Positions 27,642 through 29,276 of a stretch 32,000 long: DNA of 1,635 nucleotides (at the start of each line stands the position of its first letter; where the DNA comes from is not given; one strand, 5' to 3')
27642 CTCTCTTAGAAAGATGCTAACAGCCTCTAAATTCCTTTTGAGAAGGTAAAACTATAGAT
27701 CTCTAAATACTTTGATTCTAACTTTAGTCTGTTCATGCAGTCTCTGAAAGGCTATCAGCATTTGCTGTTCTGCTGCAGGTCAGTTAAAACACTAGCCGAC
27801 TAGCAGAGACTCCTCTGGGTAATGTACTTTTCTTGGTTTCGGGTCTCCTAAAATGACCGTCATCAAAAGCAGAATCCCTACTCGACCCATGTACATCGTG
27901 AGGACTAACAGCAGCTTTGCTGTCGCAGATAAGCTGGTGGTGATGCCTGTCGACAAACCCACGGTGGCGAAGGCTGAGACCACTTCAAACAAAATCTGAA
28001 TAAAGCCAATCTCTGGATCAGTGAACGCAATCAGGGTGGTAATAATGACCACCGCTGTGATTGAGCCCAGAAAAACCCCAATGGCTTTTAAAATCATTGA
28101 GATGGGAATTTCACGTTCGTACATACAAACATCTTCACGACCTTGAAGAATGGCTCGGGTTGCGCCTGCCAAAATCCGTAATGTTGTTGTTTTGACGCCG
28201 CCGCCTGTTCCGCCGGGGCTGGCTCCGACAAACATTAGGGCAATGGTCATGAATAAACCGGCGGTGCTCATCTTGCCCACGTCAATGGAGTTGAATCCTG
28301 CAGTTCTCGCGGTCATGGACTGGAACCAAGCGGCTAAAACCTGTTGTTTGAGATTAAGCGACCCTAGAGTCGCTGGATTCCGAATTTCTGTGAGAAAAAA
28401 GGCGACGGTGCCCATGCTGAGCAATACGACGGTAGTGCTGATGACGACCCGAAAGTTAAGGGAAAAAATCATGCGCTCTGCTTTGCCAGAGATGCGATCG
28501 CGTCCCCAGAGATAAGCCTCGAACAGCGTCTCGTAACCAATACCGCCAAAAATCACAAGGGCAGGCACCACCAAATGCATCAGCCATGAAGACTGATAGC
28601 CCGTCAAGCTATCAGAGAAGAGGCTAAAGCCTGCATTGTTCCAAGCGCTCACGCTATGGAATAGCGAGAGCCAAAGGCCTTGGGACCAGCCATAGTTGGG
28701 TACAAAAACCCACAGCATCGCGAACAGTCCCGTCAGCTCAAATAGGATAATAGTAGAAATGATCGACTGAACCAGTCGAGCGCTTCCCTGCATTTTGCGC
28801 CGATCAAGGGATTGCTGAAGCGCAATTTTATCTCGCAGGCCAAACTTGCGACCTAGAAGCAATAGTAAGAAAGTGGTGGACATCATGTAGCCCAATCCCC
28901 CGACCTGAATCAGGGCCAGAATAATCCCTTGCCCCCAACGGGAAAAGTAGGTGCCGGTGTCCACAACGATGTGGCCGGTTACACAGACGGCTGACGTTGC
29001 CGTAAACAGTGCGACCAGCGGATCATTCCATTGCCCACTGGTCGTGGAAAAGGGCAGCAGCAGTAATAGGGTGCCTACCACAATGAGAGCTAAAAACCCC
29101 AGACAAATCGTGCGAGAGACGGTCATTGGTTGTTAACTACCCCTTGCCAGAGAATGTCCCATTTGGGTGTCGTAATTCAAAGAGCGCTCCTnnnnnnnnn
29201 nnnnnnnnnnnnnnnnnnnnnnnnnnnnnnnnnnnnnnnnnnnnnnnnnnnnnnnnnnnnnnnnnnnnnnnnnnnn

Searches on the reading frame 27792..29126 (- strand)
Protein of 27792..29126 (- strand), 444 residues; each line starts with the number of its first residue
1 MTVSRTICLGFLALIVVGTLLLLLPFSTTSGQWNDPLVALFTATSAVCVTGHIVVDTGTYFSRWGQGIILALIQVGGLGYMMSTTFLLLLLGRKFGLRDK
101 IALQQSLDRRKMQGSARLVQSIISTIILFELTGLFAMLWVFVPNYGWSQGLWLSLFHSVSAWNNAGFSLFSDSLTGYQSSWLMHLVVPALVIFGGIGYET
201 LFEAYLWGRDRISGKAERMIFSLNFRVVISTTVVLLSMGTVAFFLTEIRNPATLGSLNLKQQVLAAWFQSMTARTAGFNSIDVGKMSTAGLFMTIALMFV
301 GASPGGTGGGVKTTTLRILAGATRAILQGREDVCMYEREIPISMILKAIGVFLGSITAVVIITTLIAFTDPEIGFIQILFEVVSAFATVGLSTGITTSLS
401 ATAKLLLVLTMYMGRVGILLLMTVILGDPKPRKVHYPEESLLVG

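Call 55: search_protein_families(library=pfam, proteins=[window:27792-29126:-], max_evalue=0.0001)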
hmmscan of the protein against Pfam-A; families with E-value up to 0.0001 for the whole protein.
window:27792-29126:- (444 aa): 1 family
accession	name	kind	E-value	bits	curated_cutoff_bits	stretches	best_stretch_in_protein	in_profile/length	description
PF02386.22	TrkH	-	1.5e-57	195.7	27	1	31-421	58-486/502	Cation transport protein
